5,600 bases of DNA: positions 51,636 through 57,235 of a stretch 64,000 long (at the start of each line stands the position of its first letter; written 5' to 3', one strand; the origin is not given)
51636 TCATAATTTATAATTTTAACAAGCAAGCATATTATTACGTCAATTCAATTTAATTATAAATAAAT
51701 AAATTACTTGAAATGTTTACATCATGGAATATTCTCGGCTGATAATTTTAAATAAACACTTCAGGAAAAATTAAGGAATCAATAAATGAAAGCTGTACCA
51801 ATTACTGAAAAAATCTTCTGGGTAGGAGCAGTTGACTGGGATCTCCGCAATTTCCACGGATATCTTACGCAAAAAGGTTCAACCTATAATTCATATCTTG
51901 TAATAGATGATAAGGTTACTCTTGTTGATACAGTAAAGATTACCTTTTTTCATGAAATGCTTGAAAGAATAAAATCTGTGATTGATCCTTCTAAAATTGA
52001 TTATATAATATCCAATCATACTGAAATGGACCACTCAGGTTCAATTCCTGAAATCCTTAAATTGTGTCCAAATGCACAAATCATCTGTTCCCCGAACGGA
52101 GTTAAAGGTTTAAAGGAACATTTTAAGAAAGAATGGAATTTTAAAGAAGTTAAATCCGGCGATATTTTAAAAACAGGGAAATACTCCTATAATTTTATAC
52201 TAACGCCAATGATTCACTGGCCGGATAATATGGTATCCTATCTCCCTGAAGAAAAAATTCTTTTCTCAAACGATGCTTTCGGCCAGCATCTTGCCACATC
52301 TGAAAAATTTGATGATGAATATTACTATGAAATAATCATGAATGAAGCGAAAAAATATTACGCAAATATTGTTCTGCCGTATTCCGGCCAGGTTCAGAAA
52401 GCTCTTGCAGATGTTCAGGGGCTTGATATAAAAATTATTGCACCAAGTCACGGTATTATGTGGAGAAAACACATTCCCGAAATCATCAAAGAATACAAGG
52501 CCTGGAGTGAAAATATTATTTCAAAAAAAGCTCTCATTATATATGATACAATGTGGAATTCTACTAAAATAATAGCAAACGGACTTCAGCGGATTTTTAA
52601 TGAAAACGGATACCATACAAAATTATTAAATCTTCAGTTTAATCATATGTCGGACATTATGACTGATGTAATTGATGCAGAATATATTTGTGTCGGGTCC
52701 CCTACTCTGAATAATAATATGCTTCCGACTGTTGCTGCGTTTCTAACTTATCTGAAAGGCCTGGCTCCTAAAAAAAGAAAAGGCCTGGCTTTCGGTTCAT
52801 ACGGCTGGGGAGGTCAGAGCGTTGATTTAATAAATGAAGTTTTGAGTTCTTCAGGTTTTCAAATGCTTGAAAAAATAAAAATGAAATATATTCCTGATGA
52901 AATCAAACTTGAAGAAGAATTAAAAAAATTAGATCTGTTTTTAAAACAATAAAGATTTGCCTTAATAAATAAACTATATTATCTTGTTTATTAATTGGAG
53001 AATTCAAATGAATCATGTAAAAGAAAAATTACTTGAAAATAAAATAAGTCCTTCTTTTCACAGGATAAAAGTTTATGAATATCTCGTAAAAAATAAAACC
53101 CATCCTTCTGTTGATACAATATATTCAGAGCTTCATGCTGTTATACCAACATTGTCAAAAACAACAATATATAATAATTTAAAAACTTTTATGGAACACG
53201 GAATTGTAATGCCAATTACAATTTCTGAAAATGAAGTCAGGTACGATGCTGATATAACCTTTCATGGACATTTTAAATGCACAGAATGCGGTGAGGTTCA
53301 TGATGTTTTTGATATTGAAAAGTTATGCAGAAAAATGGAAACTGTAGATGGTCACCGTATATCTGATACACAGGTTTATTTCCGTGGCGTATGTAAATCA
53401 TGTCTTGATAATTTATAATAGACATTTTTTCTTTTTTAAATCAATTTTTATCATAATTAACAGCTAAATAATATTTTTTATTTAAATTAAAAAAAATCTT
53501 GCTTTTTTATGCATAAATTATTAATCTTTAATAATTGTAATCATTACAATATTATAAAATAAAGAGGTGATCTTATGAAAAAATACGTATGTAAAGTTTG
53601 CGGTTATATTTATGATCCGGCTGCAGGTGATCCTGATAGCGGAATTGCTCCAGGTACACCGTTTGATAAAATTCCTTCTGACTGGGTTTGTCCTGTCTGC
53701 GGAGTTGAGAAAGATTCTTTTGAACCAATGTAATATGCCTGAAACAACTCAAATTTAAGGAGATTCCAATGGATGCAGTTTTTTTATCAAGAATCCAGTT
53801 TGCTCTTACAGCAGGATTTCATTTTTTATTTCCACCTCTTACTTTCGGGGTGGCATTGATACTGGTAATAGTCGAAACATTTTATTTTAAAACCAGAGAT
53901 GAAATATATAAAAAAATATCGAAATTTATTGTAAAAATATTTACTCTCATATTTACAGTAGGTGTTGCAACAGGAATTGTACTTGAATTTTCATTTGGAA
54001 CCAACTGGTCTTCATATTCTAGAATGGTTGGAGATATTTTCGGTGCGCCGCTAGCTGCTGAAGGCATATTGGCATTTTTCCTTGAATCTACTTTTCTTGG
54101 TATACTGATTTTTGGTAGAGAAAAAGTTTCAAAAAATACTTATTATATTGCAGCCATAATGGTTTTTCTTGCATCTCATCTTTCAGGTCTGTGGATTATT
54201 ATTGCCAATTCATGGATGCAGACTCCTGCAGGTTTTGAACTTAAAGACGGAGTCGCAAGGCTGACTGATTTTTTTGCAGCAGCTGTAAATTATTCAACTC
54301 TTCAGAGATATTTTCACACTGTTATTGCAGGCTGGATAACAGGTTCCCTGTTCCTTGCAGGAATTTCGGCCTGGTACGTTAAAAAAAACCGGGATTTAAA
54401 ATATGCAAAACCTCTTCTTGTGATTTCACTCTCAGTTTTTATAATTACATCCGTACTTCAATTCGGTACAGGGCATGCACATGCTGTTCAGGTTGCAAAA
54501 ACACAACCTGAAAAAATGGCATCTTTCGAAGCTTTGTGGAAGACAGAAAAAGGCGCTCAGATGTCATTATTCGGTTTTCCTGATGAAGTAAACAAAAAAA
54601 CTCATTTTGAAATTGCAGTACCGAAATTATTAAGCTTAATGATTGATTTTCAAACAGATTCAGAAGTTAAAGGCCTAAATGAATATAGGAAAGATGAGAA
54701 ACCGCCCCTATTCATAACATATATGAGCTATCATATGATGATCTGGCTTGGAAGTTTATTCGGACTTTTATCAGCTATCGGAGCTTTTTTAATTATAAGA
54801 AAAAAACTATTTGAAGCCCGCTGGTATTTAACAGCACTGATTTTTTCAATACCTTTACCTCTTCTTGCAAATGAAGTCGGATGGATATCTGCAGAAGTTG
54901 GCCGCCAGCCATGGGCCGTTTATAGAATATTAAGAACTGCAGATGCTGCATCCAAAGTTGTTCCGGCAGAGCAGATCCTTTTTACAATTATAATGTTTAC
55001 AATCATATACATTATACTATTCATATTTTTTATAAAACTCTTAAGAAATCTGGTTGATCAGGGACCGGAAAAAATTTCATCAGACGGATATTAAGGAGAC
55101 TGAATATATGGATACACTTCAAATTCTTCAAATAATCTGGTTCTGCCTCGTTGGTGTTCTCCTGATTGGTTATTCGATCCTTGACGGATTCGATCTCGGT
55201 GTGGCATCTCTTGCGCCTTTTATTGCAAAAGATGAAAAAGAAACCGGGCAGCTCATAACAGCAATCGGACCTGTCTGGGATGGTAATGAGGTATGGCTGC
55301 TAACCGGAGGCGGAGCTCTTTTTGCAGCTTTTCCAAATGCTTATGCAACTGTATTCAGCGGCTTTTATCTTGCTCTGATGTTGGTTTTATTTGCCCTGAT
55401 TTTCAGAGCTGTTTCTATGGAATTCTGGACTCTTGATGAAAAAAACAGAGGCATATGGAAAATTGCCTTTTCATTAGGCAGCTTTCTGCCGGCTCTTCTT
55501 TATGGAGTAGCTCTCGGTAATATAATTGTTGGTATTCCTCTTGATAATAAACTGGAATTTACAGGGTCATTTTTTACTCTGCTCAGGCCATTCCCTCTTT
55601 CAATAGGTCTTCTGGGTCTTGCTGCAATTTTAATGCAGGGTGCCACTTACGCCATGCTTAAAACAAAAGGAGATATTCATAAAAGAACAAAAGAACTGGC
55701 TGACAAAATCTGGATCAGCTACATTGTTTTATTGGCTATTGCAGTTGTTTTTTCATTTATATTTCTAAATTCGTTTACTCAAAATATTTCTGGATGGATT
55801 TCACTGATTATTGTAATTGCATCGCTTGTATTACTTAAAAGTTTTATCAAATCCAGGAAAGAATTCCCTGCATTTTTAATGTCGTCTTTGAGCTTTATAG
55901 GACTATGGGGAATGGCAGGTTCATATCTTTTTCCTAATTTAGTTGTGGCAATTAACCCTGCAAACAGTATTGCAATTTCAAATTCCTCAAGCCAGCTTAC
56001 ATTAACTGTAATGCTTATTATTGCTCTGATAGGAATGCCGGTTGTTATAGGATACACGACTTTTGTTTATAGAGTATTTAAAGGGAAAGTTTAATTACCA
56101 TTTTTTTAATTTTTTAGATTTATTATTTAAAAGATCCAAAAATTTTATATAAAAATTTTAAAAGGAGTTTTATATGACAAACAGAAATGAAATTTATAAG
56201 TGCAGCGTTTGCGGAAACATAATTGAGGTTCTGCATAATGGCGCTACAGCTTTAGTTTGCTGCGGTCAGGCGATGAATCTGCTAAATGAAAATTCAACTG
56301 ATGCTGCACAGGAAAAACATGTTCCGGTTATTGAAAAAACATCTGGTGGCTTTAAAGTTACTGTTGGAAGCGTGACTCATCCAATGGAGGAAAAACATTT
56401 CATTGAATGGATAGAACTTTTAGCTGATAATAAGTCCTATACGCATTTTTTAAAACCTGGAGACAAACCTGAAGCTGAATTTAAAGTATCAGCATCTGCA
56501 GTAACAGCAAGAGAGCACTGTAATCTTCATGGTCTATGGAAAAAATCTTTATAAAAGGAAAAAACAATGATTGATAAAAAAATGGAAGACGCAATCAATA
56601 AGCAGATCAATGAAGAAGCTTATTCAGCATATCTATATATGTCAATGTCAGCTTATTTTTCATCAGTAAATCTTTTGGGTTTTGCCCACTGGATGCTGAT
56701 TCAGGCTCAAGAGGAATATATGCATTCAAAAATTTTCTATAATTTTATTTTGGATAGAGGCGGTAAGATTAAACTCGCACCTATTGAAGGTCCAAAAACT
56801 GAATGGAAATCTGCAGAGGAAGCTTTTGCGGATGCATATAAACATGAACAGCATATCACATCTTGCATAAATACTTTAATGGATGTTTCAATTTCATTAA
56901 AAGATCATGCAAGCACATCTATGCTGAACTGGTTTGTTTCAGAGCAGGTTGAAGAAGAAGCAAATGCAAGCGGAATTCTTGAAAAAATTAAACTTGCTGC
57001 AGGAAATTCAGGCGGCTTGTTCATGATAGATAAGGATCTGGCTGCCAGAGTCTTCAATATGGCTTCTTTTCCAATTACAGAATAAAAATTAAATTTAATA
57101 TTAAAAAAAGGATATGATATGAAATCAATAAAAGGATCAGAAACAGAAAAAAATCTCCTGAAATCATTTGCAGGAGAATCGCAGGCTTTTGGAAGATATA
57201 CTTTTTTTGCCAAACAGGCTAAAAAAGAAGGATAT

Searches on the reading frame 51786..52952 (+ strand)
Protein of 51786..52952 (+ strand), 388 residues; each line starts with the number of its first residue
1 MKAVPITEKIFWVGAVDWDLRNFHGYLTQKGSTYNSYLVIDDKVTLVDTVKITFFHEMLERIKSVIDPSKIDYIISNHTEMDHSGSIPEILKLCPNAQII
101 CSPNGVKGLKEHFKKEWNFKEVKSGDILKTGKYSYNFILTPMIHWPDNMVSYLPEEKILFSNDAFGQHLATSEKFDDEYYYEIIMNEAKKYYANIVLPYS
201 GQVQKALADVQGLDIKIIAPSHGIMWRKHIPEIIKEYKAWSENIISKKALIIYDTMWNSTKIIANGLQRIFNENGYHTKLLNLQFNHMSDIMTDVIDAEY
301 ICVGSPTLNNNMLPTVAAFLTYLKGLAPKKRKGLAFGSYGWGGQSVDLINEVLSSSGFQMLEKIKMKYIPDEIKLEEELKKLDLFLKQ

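Call 16: search_protein_families(library=pfam, proteins=[window:51786-52952:+], max_evalue=0.001)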
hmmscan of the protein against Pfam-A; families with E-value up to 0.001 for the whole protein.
window:51786-52952:+ (388 aa): 4 families
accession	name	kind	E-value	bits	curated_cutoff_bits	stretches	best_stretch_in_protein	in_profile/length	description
PF19583.5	ODP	-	3.6e-25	89.4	27.2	1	34-223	3-194/194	ODP family beta lactamase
PF00258.30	Flavodoxin_1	-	1.1e-12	48.7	25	1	251-378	1-139/143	Flavodoxin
PF00753.33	Lactamase_B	-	3.7e-09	37.3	22.7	1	34-222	6-196/196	Metallo-beta-lactamase superfamily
PF12706.13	Lactamase_B_2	-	0.00032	20.8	27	1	61-146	21-114/200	Beta-lactamase superfamily domain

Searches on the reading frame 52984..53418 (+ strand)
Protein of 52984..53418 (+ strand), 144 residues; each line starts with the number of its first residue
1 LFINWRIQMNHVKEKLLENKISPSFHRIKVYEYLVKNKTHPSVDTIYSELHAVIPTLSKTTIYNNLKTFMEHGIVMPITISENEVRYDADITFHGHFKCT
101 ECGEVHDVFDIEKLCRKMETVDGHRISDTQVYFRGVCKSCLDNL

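Call 38: search_protein_families(library=pfam, proteins=[window:52984-53418:+], max_evalue=0.001)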
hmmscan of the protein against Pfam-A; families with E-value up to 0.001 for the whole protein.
window:52984-53418:+ (144 aa): 1 family
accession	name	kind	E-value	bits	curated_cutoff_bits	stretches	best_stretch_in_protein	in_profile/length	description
PF01475.25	FUR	-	2.1e-21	76.8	23.1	1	25-132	8-119/121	Ferric uptake regulator family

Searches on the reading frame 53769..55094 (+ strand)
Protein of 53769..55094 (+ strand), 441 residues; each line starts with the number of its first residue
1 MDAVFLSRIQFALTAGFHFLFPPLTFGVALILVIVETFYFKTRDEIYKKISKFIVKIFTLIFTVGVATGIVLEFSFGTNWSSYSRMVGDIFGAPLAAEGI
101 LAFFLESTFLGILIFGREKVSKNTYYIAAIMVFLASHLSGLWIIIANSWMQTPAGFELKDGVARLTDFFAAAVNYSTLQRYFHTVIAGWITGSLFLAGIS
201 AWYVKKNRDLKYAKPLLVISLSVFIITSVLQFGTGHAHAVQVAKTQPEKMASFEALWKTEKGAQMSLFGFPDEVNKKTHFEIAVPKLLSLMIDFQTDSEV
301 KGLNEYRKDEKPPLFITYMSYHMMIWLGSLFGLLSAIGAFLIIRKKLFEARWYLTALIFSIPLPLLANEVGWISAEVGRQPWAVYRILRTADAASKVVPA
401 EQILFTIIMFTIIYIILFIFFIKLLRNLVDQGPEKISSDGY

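Call 16: search_protein_families(library=pfam, proteins=[window:53769-55094:+], max_evalue=0.001)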
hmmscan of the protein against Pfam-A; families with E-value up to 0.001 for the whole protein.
window:53769-55094:+ (441 aa): 1 family
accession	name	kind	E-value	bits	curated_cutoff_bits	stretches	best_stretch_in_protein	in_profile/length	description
PF01654.22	Cyt_bd_oxida_I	-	1.9e-157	524.6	26.2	1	6-433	1-418/418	Cytochrome bd terminal oxidase subunit I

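Call 80: find_homologous_proteins(query=window:53769-55094:+, max_evalue=1e-50)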
Query window:53769-55094:+ (441 aa): 7997 proteins with E <= 1e-50 among 8000 candidates; the best 120 are listed.
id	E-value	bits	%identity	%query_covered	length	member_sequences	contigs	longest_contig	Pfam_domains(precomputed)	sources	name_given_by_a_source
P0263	1.0e-285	966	100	100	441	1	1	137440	PF01654.23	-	-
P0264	2.2e-267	905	93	100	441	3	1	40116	PF01654.23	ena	-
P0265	3.3e-205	700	71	100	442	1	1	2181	PF01654.23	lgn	-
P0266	4.7e-205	700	71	100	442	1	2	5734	PF01654.23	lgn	-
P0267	6.3e-205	699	71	100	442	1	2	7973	PF01654.23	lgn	-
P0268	6.6e-205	699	71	100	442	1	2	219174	PF01654.23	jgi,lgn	jgi:cytochrome d ubiquinol oxidase subunit I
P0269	1.4e-204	698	70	100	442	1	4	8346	PF01654.23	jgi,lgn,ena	-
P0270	1.6e-204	698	69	100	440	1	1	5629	PF01654.23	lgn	-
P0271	2.4e-204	698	70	100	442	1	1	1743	PF01654.23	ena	-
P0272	3.5e-204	697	70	100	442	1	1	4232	PF01654.23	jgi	-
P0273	8.3e-204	696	70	100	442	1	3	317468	PF01654.23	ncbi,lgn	-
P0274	1.5e-203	695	69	100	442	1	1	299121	PF01654.23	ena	-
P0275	7.2e-203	693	69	100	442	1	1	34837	PF01654.23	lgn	-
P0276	9.4e-202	689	69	100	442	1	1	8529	PF01654.23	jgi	jgi:cytochrome d ubiquinol oxidase subunit I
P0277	1.3e-201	689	69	100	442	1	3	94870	PF01654.23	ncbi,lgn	-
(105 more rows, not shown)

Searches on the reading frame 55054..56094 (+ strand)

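Call 38: search_protein_families(library=pfam, proteins=[window:55054-56094:+], max_evalue=0.001)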
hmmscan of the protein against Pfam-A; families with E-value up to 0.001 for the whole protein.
window:55054-56094:+ (346 aa): 1 family
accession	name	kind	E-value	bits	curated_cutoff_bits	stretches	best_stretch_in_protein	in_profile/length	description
PF02322.20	Cyt_bd_oxida_II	-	7.1e-91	305.1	35.6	1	25-342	1-302/302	Cytochrome bd terminal oxidase subunit II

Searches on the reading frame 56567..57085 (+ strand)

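Call 38: search_protein_families(library=pfam, proteins=[window:56567-57085:+], max_evalue=0.001)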
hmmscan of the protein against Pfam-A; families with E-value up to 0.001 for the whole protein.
window:56567-57085:+ (172 aa): 1 family
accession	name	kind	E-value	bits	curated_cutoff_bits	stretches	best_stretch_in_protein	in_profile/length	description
PF00210.30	Ferritin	-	8.1e-40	136.5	24.5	1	8-143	2-141/142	Ferritin-like domain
